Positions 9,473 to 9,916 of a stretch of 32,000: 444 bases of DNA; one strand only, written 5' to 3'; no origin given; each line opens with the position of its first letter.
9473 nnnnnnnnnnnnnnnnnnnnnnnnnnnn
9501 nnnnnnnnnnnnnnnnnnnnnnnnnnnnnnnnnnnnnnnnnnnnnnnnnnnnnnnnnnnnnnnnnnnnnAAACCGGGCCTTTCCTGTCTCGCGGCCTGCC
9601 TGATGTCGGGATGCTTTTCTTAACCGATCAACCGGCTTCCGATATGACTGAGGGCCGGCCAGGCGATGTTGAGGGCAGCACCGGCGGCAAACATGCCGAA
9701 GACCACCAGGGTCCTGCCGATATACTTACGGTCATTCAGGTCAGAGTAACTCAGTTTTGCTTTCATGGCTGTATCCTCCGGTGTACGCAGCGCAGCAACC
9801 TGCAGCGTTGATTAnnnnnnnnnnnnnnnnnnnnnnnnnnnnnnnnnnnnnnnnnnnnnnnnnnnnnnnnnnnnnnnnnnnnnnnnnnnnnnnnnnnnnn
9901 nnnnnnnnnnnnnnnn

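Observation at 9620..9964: Two tandem paralogous ~50-aa hydrophobic peptides missed by the ORF track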

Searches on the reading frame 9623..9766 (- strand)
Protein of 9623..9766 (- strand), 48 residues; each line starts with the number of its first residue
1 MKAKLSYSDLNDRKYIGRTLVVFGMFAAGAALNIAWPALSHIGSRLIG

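Call 6: search_protein_families(library=pfam, proteins=[window:9623-9766:-], max_evalue=1)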
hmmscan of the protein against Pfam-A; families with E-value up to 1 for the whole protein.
seq(48 aa): 0 families

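Call 7: search_protein_families(library=ncbifam, proteins=[window:9623-9766:-], max_evalue=1)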
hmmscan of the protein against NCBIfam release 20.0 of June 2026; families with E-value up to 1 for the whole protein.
seq(48 aa): 2 families
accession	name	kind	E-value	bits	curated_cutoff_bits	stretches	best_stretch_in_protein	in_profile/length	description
TIGR02888.1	spore_YlmC_YmxH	subfamily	0.0076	16.5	44.2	1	21-47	46-72/76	YlmC/YmxH family sporulation protein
NF005733.0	PRK07558.1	equivalog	0.022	14.9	85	1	10-33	3-26/75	F0F1 ATP synthase subunit C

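Call 10: find_homologous_proteins(query=window:9623-9766:-, max_evalue=10)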
Query seq(48 aa) (48 aa): 21 proteins with E <= 10 among 21 candidates.
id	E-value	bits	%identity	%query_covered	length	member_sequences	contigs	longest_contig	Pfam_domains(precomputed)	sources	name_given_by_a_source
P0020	4.7e-23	96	98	100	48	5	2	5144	-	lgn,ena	-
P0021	9.2e-23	95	96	100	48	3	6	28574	-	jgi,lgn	jgi:hypothetical protein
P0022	1.7e-22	94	96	100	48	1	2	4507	-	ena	-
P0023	1.8e-22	94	96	100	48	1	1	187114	-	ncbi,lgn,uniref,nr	ncbi:hypothetical protein SAMN02745119_01209 [Trichlorobacter thiogenes]|uniref:Uncharacterized prot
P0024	4.0e-21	90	90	100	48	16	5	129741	-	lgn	-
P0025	7.2e-21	89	92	100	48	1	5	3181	-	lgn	-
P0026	1.6e-20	88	90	100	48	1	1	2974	-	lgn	-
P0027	4.2e-20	87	88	100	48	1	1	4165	-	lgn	-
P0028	4.2e-20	87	92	100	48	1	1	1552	-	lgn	-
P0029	6.5e-20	86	90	100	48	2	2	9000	-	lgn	-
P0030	1.2e-19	85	90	100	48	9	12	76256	-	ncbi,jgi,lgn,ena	-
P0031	6.6e-19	83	83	100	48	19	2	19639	-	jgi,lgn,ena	-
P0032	9.5e-19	83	83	100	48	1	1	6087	-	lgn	-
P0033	3.6e-18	81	83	100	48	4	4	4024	-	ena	-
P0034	3.6e-18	81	85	100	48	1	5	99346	-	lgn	-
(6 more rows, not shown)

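Call 31: find_homologous_proteins(query=A3, max_evalue=10)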
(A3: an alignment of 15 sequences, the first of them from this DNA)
Query A3 (15 sequences) (48 aa, profile of the alignment): 77 proteins with E <= 10 among 1031 candidates.
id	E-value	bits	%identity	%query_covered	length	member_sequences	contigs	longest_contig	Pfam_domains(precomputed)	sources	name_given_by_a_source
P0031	2.4e-27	112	83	100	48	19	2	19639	-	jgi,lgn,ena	-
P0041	2.6e-27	112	79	100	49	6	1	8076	-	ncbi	-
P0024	6.7e-27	111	90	100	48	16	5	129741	-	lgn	-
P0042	7.0e-27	111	72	98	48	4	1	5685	-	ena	-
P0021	1.1e-26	110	96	100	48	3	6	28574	-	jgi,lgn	jgi:hypothetical protein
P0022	1.3e-26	110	96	100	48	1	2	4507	-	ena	-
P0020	1.3e-26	110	98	100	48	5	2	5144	-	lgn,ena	-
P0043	1.6e-26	109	73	100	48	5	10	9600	-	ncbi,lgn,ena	-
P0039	2.3e-26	109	72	98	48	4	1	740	-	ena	-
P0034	2.4e-26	109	85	100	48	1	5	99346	-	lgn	-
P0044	2.5e-26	109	67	100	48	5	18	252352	-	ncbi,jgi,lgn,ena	jgi:hypothetical protein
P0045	2.7e-26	109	67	100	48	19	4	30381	-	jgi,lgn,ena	-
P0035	3.0e-26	109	81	100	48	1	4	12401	-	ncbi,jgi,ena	jgi:hypothetical protein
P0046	3.2e-26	108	79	100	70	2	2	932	-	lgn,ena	-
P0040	3.5e-26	108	69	100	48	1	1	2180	-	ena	-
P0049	7.7e-26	107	65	100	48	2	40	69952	-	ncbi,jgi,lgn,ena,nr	ncbi:MAG: hypothetical protein LWW87_10955 [Geobacteraceae bacterium]|jgi:hypothetical protein|nr:hy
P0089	6.2e-17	79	51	98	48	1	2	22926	-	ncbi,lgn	-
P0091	2.9e-14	70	56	81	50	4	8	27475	-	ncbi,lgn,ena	-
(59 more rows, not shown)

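Call 44: search_protein_representatives(alignment_id=A4)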
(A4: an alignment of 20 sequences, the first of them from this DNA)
Query: 20 sequences, 48 profile positions. Proteins with E-value up to 0.001 (for the whole library): 43; up to 1e-10: 8; up to 1e-30: 0. The best 43 are listed.
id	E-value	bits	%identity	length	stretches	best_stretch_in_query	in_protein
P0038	1.2e-25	104.8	-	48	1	1-48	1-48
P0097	3.1e-18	81.1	-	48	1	1-48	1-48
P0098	6.4e-16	73.7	-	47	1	1-46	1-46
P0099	1.7e-14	69.1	-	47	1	1-47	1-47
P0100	1.4e-13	66.2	-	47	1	1-47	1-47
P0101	1.5e-11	59.7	-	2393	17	18-41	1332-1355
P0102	1.7e-11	59.5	-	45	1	6-48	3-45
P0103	9.4e-11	57.2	-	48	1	6-47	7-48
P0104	2.2e-10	56.0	-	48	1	1-44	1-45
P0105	1.6e-09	53.2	-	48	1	1-47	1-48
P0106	3.2e-09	52.3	-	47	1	1-46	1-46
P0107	3.7e-09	52.1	-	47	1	1-47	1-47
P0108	2.5e-07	46.2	-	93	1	1-46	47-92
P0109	4.6e-07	45.4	-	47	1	1-47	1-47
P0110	5.6e-07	45.1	-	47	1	1-47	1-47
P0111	7.7e-07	44.6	-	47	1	1-47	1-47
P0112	9.9e-07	44.3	-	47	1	1-47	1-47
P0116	6.2e-06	41.8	-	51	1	10-46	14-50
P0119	1.1e-05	41.0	-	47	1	13-47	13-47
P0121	2.3e-05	39.9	-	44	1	14-46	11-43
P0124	6.0e-05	38.6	-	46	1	14-48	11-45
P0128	8.4e-05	38.1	-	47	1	1-43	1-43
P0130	1.3e-04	37.5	-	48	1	1-47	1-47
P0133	4.7e-04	35.7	-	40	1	13-46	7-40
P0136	6.7e-04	35.2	-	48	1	13-47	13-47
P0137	7.0e-04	35.2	-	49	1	7-47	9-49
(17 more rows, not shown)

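Call 46: list_cluster_members(proteins=[P0098, P0099, P0100, P0104, P0105, P0107, P0110, P0112, P0130, P0119])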
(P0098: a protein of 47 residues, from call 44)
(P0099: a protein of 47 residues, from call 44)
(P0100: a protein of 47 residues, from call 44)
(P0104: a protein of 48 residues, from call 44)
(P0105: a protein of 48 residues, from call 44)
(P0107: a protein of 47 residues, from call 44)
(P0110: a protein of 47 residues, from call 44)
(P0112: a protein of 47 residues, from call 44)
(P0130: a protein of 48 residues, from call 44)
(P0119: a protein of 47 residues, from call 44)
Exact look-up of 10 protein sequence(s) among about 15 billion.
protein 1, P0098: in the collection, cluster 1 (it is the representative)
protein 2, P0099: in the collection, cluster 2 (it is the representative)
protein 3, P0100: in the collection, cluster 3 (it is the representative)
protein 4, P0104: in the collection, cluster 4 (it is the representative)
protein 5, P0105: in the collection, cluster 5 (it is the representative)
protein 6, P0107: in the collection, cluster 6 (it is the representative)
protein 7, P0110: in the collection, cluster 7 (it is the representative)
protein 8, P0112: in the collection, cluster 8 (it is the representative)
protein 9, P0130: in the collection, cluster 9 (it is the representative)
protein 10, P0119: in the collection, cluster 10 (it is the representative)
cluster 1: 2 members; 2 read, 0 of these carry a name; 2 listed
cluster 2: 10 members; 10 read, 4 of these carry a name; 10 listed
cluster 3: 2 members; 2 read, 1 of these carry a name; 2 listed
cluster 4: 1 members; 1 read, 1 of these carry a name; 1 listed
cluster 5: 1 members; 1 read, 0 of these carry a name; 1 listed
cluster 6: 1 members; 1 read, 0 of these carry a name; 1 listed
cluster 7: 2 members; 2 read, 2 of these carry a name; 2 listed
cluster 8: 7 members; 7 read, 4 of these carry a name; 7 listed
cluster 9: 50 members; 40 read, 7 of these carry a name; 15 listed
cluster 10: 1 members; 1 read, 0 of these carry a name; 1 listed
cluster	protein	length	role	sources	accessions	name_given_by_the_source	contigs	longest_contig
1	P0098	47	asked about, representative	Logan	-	-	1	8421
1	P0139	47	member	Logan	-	-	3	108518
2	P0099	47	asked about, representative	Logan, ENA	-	-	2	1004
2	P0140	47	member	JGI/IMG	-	hypothetical protein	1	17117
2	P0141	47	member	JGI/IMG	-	hypothetical protein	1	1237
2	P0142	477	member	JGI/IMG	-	ammonium transporter, Amt family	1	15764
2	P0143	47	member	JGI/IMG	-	hypothetical protein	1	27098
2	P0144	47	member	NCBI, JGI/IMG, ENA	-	-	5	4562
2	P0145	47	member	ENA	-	-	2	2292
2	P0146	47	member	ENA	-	-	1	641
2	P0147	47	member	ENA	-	-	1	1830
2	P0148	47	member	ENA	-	-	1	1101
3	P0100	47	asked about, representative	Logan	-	-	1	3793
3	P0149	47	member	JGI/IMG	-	hypothetical protein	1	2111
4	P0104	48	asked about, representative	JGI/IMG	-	glutamate racemase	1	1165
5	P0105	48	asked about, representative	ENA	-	-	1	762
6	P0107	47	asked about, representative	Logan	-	-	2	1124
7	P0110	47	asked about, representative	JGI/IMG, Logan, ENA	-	hypothetical protein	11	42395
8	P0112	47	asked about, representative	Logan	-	-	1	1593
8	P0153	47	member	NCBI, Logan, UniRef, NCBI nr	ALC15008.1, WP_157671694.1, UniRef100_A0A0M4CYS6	hypothetical protein DSOUD_0208 [Desulfuromonas soudanensis] | Uncharacterized protein n=1 Tax=Desulfuromonas soudanensis TaxID=1603606 ... | hypothetical protein [Desulfuromonas soudanensis]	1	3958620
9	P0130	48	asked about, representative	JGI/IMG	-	-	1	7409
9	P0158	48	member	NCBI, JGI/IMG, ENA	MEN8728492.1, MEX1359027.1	MAG: hypothetical protein AB1Z51_01665 [Desulfuromonadales bacterium]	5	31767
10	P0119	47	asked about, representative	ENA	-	-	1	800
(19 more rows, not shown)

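Call 48: find_encoding_contigs(protein=P0089, flank=8000, max_places=2)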
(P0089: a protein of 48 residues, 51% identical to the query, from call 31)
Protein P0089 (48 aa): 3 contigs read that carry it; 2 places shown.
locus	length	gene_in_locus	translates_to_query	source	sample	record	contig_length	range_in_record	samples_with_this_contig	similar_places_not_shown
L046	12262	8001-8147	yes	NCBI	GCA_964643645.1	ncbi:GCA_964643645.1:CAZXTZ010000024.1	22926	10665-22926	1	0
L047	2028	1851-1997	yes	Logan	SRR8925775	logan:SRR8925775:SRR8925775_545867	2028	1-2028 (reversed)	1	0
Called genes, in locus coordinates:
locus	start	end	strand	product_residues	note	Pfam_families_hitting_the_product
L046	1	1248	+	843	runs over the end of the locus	PF11791:Aconitase_B_N, PF06434:Aconitase_2_N, PF00330:Aconitase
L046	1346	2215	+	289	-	PF02219:MTHFR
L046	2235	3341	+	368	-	PF00890:FAD_binding_2 (weak), PF03486:HI0933_like (faint), PF07992:Pyr_redox_2, PF13434:Lys_Orn_oxgnase (faint), PF13450:NAD_binding_8 (weak), PF13738:Pyr_redox_3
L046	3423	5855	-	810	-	PF00270:DEAD, PF00271:Helicase_C, PF04408:WHD_HA2, PF08482:HrpB_C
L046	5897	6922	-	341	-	PF03783:CsgG (weak)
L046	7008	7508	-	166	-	PF06172:Cupin_5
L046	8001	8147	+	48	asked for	-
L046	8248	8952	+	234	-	-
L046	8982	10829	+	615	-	PF09699:Paired_CXXCH_1 (faint), PF14522:Cytochrome_C7 (faint), PF14537:Cytochrom_c3_2 (faint)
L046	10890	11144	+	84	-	-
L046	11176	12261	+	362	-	?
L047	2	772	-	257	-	?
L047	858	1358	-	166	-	PF06172:Cupin_5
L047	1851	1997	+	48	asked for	-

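Call 54: list_cluster_members(proteins=[P0097, P0102, P0103, P0106, P0109, P0111, P0116, P0121, P0124, P0128])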
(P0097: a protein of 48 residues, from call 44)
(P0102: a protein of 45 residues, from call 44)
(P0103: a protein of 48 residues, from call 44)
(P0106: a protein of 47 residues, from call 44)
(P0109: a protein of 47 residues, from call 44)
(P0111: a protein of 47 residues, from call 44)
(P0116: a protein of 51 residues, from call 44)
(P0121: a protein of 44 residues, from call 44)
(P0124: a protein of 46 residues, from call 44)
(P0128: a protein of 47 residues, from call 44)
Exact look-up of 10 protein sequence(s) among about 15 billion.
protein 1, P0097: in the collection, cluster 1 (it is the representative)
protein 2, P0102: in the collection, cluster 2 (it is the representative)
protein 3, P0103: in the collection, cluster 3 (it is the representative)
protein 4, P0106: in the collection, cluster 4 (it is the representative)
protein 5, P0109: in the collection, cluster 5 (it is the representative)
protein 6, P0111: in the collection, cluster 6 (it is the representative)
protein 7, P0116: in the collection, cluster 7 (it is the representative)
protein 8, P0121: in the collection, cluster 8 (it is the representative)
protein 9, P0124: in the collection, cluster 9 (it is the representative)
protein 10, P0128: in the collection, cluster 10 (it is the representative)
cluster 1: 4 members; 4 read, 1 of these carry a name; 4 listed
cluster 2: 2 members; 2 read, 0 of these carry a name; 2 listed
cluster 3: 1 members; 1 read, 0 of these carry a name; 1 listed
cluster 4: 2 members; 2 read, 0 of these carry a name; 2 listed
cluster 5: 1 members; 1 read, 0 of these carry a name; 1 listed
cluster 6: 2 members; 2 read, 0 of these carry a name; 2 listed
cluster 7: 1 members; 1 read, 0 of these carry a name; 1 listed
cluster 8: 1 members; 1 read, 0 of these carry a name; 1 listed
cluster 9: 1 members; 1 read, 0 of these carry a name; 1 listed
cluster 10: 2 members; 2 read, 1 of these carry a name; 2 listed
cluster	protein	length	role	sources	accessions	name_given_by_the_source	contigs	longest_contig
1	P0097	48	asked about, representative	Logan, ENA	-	-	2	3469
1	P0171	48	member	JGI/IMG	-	hypothetical protein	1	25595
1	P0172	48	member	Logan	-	-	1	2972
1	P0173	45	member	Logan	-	-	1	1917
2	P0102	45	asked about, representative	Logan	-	-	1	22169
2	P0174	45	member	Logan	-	-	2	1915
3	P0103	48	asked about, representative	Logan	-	-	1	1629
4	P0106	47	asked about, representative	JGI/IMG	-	-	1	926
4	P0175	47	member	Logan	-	-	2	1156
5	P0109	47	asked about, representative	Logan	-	-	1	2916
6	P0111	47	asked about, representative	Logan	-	-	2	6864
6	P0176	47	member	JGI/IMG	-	-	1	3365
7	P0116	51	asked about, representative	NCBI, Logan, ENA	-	-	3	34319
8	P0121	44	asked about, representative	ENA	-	-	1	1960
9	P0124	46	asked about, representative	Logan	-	-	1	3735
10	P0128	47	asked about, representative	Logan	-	-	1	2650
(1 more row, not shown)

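Call 61: find_encoding_contigs(protein=P0049, flank=10000, max_places=3)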
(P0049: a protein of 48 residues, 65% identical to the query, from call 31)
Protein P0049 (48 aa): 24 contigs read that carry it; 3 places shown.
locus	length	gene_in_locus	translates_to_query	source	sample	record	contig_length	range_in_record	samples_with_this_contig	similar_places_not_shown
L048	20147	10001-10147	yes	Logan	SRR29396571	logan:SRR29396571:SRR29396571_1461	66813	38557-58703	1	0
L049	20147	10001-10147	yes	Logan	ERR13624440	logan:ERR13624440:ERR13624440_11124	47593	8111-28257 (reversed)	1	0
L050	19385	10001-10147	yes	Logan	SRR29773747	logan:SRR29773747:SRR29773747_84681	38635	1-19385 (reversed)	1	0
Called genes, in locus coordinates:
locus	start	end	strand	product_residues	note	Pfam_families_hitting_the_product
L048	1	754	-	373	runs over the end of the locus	PF01590:GAF, PF13185:GAF_2, PF13492:GAF_3, PF13487:HD_5, PF01966:HD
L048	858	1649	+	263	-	PF01503:PRA-PH (faint), PF03819:MazG, PF12643:MazG-like (faint), PF03819:MazG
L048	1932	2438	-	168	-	PF01035:DNA_binding_1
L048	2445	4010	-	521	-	PF03023:MurJ, PF01554:MatE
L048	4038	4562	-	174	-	-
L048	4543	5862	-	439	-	PF00672:HAMP, PF00990:GGDEF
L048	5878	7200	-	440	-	PF01442:Apolipoprotein (weak), PF02646:RmuC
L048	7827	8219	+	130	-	-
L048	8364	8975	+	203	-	PF00581:Rhodanese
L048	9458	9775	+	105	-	-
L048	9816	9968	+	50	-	-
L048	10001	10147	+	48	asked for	-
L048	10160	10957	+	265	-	-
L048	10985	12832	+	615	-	PF09699:Paired_CXXCH_1 (faint), PF14522:Cytochrome_C7 (faint), PF22678:Cytochrom_c_NrfB-like (faint), PF14537:Cytochrom_c3_2 (weak)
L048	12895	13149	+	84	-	-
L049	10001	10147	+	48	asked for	-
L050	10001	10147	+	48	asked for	-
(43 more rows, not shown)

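Call 63: find_encoding_contigs(protein=P0153, flank=8000, max_places=1)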
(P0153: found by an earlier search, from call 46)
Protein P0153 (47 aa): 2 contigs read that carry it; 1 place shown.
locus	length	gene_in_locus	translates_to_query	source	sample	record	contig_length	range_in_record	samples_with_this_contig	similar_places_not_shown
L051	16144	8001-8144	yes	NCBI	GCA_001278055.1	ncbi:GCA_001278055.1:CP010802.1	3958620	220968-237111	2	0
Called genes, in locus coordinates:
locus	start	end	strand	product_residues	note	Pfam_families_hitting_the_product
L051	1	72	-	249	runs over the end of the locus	PF03472:Autoind_bind, PF00196:GerE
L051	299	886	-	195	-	PF18955:DUF5698, PF10035:DUF2179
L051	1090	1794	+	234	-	PF05013:FGase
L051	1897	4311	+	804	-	PF00924:MS_channel_2nd, PF21082:MS_channel_3rd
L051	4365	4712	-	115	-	PF12732:YtxH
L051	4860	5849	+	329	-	PF08545:ACP_syn_III, PF08541:ACP_syn_III_C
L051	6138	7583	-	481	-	PF03264:Cytochrom_NNT (weak)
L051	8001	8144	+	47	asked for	-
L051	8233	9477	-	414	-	PF03916:NrfD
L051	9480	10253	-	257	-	PF12797:Fer4_2 (weak), PF12838:Fer4_7, PF13183:Fer4_8 (weak), PF13247:Fer4_11, PF13187:Fer4_9 (weak), PF00037:Fer4 (weak), PF12837:Fer4_6 (weak), PF12838:Fer4_7 (weak), +5 more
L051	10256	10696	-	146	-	PF14522:Cytochrome_C7 (faint), PF09699:Paired_CXXCH_1 (faint), PF14537:Cytochrom_c3_2 (weak)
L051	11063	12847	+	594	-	PF10101:DUF2339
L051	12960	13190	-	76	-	-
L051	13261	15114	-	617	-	PF14522:Cytochrome_C7 (faint), PF22678:Cytochrom_c_NrfB-like (faint), PF02085:Cytochrom_CIII (faint), PF14537:Cytochrom_c3_2 (weak)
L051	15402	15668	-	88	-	PF00137:ATP-synt_C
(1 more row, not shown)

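Call 64: find_encoding_contigs(protein=P0091, flank=8000, max_places=2)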
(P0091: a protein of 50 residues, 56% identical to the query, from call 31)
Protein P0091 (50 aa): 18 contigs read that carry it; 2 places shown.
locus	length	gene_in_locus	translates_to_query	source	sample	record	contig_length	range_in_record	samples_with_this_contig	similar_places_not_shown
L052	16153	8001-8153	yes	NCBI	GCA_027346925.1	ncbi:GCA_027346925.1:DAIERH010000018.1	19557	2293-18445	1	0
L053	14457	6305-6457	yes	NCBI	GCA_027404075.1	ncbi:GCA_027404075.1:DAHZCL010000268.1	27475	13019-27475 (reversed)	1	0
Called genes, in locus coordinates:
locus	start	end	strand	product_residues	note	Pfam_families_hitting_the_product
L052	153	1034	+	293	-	PF01040:UbiA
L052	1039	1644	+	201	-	PF02441:Flavoprotein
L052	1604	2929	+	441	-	-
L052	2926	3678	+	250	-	PF01863:YgjP-like, PF10263:SprT-like (faint)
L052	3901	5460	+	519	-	-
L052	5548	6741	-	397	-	PF00753:Lactamase_B, PF19583:ODP, PF00258:Flavodoxin_1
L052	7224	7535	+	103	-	-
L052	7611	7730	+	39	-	-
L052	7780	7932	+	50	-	-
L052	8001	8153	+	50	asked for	-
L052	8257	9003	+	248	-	-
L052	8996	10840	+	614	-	PF02085:Cytochrom_CIII (faint), PF09699:Paired_CXXCH_1 (faint), PF14537:Cytochrom_c3_2 (faint), PF14522:Cytochrome_C7 (weak)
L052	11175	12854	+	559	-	PF00989:PAS, PF08448:PAS_4, PF13426:PAS_9, PF00989:PAS, PF08448:PAS_4, PF13426:PAS_9, PF00158:Sigma54_activat, PF14532:Sigma54_activ_2, +5 more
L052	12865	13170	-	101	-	-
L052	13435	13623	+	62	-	-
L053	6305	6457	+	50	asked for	-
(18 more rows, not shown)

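Call 68: search_solved_structures(query=A4, max_evalue=10)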
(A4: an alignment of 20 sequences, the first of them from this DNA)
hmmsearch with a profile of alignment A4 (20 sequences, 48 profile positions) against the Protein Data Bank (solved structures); distinct sequences matched with E-value up to 10: 0.

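Call 76: find_encoding_contigs(protein=P0158, flank=7000, max_places=1)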
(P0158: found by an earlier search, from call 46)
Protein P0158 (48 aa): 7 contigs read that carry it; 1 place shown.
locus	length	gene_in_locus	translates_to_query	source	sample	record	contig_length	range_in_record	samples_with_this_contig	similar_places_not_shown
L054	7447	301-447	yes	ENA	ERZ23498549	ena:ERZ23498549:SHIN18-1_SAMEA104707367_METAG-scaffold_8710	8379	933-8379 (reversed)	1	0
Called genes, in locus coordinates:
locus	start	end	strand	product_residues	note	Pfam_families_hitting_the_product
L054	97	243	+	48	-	-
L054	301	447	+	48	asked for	-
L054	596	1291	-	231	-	PF17200:sCache_2, PF08269:dCache_2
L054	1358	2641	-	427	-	PF03916:NrfD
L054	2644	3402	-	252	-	PF13183:Fer4_8 (weak), PF12838:Fer4_7, PF13237:Fer4_10, PF13247:Fer4_11, PF00037:Fer4, PF12797:Fer4_2 (weak), PF12837:Fer4_6 (weak), PF13237:Fer4_10 (weak), +7 more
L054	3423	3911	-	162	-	PF14522:Cytochrome_C7 (faint), PF09699:Paired_CXXCH_1 (faint), PF14537:Cytochrom_c3_2 (weak)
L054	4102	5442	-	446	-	PF03916:NrfD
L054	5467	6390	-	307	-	PF12838:Fer4_7 (weak), PF13247:Fer4_11, PF13187:Fer4_9 (weak), PF00037:Fer4, PF12797:Fer4_2 (weak), PF12837:Fer4_6 (weak), PF13237:Fer4_10 (weak), PF12838:Fer4_7 (weak), +3 more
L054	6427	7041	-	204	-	PF03264:Cytochrom_NNT (faint), PF22113:Mtrc-MtrF_II-IV_dom (faint), PF09699:Paired_CXXCH_1 (faint), PF14522:Cytochrome_C7 (faint)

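Call 77: find_encoding_contigs(protein=P0110, flank=7000, max_places=1)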
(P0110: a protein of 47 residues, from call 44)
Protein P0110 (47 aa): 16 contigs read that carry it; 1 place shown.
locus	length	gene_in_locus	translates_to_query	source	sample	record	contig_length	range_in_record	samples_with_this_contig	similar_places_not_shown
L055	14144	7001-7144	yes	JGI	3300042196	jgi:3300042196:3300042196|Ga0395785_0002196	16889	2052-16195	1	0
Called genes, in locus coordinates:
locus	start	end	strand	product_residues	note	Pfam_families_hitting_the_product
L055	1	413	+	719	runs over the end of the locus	PF00614:PLDc, PF13091:PLDc_2, PF00614:PLDc (weak), PF09335:VTT_dom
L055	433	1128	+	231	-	PF03372:Exo_endo_phos, PF23226:Exo_endo_phos_PGAP2IP (weak)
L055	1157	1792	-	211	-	PF00702:Hydrolase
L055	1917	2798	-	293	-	PF21088:MS_channel_1st, PF00924:MS_channel_2nd, PF21082:MS_channel_3rd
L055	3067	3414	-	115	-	PF12732:YtxH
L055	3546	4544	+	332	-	PF08545:ACP_syn_III, PF08541:ACP_syn_III_C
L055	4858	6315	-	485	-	PF03264:Cytochrom_NNT (faint), PF02085:Cytochrom_CIII (faint)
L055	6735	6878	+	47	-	-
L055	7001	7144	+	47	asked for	-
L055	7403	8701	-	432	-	PF03916:NrfD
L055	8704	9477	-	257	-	PF25160:LdpA_Fe-S-bd (faint), PF12797:Fer4_2 (faint), PF12838:Fer4_7, PF13183:Fer4_8 (weak), PF13247:Fer4_11, PF13187:Fer4_9 (weak), PF00037:Fer4 (weak), PF12838:Fer4_7 (weak), +5 more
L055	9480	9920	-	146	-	PF14522:Cytochrome_C7 (faint), PF09699:Paired_CXXCH_1 (faint), PF14537:Cytochrom_c3_2 (weak)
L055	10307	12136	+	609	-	PF10101:DUF2339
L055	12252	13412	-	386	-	PF03264:Cytochrom_NNT, PF14522:Cytochrome_C7, PF14537:Cytochrom_c3_2 (weak)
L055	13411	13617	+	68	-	-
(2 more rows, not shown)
